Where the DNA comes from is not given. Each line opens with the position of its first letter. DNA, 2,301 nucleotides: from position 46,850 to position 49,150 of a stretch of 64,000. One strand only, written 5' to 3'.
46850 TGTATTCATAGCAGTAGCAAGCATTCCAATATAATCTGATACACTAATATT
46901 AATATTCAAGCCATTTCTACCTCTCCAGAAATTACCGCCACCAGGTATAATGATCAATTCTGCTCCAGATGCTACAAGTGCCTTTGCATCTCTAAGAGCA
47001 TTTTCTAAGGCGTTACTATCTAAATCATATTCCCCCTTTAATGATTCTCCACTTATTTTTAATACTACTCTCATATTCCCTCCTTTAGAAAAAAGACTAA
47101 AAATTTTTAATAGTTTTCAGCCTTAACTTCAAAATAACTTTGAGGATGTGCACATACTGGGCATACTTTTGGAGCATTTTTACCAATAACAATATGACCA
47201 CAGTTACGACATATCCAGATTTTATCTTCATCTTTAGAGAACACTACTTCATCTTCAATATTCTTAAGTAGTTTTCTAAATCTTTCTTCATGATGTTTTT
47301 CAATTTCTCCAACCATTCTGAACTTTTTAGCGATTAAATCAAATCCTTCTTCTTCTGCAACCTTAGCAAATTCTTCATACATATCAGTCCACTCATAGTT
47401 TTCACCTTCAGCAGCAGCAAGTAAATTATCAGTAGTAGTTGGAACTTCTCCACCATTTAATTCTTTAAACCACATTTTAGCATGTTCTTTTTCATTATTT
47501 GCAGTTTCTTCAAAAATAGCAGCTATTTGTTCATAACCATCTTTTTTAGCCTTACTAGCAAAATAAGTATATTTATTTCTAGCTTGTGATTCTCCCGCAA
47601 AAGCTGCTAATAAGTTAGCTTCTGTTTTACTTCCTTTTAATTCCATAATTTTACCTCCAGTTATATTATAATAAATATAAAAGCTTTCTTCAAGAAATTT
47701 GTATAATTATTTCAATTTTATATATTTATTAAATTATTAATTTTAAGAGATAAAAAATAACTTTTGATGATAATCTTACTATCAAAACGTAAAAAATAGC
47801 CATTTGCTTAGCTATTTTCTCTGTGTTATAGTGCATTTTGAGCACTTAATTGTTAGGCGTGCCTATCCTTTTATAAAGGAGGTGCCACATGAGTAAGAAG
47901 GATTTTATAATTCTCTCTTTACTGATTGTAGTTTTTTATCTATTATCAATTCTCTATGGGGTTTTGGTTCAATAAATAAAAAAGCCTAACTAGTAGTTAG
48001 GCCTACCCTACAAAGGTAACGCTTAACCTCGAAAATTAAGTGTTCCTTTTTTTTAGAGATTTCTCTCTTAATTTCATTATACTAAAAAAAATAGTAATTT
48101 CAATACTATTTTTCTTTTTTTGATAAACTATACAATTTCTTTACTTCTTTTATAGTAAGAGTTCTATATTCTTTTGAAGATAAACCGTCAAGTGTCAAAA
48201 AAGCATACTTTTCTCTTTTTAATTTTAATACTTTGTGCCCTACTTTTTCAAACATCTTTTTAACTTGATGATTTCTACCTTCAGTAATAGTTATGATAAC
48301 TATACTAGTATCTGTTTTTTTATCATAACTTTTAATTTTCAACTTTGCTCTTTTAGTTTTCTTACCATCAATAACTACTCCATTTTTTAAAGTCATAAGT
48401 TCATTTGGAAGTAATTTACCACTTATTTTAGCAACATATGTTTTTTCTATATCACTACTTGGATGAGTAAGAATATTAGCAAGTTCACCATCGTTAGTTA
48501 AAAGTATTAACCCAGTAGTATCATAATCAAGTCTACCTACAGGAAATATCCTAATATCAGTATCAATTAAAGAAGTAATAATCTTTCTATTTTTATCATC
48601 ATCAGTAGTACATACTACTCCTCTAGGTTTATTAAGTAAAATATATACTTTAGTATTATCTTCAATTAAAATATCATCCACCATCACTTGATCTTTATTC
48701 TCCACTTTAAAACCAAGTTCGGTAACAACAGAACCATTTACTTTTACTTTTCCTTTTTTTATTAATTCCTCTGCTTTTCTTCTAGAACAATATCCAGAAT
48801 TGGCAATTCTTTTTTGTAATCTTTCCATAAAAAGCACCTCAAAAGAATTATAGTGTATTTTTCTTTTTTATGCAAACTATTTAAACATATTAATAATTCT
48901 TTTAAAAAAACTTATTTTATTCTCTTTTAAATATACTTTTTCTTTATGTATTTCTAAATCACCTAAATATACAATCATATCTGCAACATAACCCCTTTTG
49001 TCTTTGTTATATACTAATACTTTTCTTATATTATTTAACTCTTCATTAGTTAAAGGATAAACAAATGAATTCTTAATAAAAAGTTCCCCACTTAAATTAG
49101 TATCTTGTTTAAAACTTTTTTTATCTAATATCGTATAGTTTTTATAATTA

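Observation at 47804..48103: Unannotated type I toxin-antitoxin-like module between rubrerythrin and rluB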

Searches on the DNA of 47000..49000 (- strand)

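Call 4: search_rna_families(source=window, start=47000, end=49000, threshold=evalue, max_evalue=10, show_alignments=3)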
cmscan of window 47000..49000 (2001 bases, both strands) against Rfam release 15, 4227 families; matches with E-value up to 10: 11.
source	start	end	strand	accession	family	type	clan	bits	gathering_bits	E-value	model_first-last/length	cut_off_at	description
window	47421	47501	-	RF01583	snoR01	Gene; snRNA; snoRNA; CD-box;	-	28.1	55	2.3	1-83/83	no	small nucleolar RNA snoR01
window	47089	47170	-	RF02434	SpF39_sRNA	Gene; sRNA;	-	23.8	60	4.6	1-109/109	no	Streptococcus sRNA SpF39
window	47974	48077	-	RF00034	RprA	Gene; sRNA;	-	23.6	70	9.9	1-108/108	no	RprA RNA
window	48534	48607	-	RF01179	snoU83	Gene; snRNA; snoRNA; CD-box;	-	21.2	50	2.1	1-84/84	no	Small nucleolar RNA U83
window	47419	47510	-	RF00477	snosnR66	Gene; snRNA; snoRNA; CD-box;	-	20.5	65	5.6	1-104/104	no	Small nucleolar RNA snR66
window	47941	48078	+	RF04315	manA-II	Cis-reg;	-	19.7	100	2.3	1-147/147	no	manA_II ncRNA motif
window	47923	48003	+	RF02822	Srn266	Gene; sRNA;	-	19.6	63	4.2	1-112/112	no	Streptococcus RNA 266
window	47906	48054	+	RF01859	Phe_leader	Cis-reg; leader;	-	19.2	55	4.5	1-125/125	no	Phenylalanine leader peptide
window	47976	48077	-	RF04179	BTnc049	Gene; sRNA;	-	18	81.9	6.4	1-111/111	no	Bacteroides sRNA BTnc049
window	48565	48624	-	RF04344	Plastid-psbA-3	Cis-reg;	CL00153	17.7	48.4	7.2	1-57/57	no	Plastid-psbA-3 3UTR RNA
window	47491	47566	-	RF00114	S15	Cis-reg; leader;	CL00121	14.6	39.5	2.8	1-117/117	no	Ribosomal S15 leader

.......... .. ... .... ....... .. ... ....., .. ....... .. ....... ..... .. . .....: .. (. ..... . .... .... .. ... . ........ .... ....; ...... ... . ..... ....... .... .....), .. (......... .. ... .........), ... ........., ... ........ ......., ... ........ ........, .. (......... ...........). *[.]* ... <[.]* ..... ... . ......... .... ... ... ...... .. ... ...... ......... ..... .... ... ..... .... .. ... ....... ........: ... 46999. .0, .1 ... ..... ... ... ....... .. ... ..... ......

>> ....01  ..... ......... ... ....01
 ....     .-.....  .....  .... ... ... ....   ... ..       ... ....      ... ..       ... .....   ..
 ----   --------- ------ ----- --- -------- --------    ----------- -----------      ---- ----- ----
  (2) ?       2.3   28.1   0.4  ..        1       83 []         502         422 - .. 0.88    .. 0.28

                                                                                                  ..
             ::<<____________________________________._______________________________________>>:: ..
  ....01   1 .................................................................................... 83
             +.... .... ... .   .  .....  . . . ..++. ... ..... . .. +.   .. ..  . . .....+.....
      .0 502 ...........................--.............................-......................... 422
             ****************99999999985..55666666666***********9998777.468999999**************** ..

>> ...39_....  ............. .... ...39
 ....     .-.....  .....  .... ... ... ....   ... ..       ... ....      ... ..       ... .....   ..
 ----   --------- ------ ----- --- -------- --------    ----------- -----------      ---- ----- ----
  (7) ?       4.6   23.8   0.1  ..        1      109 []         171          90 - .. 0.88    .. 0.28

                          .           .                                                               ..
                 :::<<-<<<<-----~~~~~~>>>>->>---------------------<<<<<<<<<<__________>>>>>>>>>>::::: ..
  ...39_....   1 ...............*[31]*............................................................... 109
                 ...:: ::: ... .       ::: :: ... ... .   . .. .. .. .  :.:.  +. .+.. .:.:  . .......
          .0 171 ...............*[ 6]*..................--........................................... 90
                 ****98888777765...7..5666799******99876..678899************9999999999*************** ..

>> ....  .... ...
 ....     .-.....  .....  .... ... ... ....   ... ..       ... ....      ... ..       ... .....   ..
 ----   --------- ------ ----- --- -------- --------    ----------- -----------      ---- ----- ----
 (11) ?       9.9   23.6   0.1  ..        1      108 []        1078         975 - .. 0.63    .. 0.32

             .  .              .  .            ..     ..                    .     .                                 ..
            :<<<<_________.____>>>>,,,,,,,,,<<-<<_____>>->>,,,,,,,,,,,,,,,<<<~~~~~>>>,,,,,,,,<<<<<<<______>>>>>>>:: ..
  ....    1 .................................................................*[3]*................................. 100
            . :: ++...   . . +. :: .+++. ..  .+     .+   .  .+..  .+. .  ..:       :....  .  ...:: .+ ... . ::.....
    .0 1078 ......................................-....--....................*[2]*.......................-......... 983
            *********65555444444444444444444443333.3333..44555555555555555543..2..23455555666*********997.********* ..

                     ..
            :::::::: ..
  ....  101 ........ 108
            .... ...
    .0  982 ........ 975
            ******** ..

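Call 60: build_rna_model(alignment_id=A4)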
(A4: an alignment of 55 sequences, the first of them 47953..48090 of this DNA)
Model R1 built from alignment A4 (55 sequences, 210 columns); structure: RNAalifold consensus.
model positions 135; base pairs 17; branch points 1; effective number of sequences 3.11; information 0.59 bits per position. Calibrated on 0.2 Mb of random sequence (short: E-values are rough).
structure used (alignment columns):
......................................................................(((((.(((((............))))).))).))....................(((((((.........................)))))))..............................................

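Call 61: search_with_rna_model(model_id=R1, source=window, max_evalue=10, filters=off)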
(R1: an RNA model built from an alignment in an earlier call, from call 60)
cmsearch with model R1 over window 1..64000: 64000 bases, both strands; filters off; matches with E-value up to 10: 29.
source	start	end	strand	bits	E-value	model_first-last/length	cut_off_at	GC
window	47960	48084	-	95.5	5.4e-16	1-135/135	no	0.31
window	47941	48066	+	32.2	0.0026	1-135/135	no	0.33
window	15463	15644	-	26.3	0.038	1-135/135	no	0.34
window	60981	61092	-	21.1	0.41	1-135/135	no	0.28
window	53668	53730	-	19.3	0.97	1-135/135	no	0.27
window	15426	15609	+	18.3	1.6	1-135/135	no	0.31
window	26167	26240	-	17.7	2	1-135/135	no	0.24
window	7547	7612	-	17.5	2.3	1-135/135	no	0.24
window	37453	37527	-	16.8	3.1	1-135/135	no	0.23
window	61670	61736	-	16.2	4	1-135/135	no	0.19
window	51590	51661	+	15.9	4.5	1-135/135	no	0.25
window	44877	44939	-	15.8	4.8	1-135/135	no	0.24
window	51449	51520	-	15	6.9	1-135/135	no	0.21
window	17854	17921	+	14.9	7.2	1-135/135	no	0.28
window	50842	50913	-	14.9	7.3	1-135/135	no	0.22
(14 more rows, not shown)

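Call 64: search_with_rna_model(model_id=R1, sources=[L001, L002, L003, L004, L005, L006, L007, L008, L009, L010, L011, L012, L013, L014, L015, L016, L017, L018, L019, L020, L021, L022, L023, L024, L025, L026, L027, L028, L029, L030, L031, L032, L033, L034, L035, L036, L037, L038, L039, L040, L041, L042, L043, L044, L045, L046, L047, L048, L049, L050, L051, L052, L053, L054, L055, L056, L057, L058, L059, L060, L061, L062, L063, L064, L065, L066, L067, L068, L069, L070, L071, L072, L073, L074, L075, L076, L077, L078, L079, L080], max_evalue=1)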
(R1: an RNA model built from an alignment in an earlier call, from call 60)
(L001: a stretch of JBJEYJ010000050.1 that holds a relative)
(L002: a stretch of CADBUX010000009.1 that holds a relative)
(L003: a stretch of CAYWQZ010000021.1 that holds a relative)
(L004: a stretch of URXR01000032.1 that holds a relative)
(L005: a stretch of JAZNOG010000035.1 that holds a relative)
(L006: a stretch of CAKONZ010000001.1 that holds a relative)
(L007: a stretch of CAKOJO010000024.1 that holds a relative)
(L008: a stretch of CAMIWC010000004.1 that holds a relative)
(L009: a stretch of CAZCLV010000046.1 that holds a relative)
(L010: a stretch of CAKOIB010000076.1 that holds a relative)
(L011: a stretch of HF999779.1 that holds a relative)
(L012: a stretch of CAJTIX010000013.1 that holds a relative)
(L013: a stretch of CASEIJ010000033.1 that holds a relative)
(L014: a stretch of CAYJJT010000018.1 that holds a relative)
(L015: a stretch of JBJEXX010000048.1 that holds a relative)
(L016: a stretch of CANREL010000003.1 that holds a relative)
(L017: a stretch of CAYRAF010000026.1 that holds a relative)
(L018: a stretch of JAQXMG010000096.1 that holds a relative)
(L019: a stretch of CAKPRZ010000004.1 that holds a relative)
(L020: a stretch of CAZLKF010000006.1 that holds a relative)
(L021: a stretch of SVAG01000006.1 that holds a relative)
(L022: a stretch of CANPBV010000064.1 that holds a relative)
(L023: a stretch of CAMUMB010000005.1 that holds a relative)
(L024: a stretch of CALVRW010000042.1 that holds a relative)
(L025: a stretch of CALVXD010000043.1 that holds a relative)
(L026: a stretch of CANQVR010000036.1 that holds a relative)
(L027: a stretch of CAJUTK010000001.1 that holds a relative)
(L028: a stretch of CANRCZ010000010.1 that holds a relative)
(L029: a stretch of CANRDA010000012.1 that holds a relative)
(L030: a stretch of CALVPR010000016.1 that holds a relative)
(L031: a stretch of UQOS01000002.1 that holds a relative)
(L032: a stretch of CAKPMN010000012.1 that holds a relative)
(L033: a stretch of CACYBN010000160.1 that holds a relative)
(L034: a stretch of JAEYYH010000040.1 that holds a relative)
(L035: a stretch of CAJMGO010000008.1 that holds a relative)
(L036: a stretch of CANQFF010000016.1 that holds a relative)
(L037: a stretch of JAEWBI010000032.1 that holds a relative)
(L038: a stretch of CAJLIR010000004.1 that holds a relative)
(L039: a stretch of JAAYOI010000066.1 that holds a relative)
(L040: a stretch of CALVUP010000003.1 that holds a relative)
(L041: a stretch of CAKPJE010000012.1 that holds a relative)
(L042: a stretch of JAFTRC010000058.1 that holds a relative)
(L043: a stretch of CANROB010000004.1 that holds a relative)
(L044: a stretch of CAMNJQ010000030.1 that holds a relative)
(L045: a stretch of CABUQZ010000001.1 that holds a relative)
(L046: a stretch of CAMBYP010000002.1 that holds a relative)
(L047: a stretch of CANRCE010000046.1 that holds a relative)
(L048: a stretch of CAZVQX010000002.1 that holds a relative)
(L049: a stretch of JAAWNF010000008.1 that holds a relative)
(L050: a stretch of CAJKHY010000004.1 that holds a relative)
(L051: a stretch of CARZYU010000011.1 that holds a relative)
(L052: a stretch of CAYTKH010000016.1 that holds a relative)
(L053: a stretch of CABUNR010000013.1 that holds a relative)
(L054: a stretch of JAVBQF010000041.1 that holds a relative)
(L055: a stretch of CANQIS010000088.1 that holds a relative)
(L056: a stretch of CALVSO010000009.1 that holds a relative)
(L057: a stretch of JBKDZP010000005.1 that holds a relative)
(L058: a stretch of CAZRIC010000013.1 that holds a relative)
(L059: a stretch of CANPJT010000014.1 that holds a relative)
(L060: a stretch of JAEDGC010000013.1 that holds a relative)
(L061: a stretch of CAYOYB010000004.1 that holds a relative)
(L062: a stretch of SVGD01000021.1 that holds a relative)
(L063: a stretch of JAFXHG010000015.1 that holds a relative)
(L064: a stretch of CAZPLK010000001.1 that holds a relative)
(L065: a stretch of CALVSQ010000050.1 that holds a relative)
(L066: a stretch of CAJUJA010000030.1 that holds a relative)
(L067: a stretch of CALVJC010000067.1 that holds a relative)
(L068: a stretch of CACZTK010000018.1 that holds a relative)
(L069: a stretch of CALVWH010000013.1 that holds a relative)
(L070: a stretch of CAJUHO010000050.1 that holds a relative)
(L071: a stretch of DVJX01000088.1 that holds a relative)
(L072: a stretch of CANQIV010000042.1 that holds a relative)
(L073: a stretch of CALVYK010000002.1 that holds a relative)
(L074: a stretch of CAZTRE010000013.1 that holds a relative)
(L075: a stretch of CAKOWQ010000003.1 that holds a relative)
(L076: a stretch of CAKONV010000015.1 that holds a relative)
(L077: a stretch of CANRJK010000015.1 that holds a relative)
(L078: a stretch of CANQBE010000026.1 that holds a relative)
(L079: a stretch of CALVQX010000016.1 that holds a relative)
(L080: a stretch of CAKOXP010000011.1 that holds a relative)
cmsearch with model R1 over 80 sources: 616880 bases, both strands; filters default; matches with E-value up to 1: 4.
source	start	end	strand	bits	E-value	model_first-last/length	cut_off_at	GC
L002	4716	4849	+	71.1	4e-10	1-135/135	no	0.25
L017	3646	3785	+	53.3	1.5e-06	1-135/135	no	0.29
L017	3670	3796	-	28.2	0.16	1-135/135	no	0.28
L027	4700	4787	-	24.8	0.74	1-135/135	no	0.27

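Call 75: search_dna_similar(query=window:47804-48103:+, collection=plasmids, mode=distant, max_evalue=0.01, max_rows=10)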
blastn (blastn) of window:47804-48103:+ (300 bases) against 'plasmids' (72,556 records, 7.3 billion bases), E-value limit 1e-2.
No match.
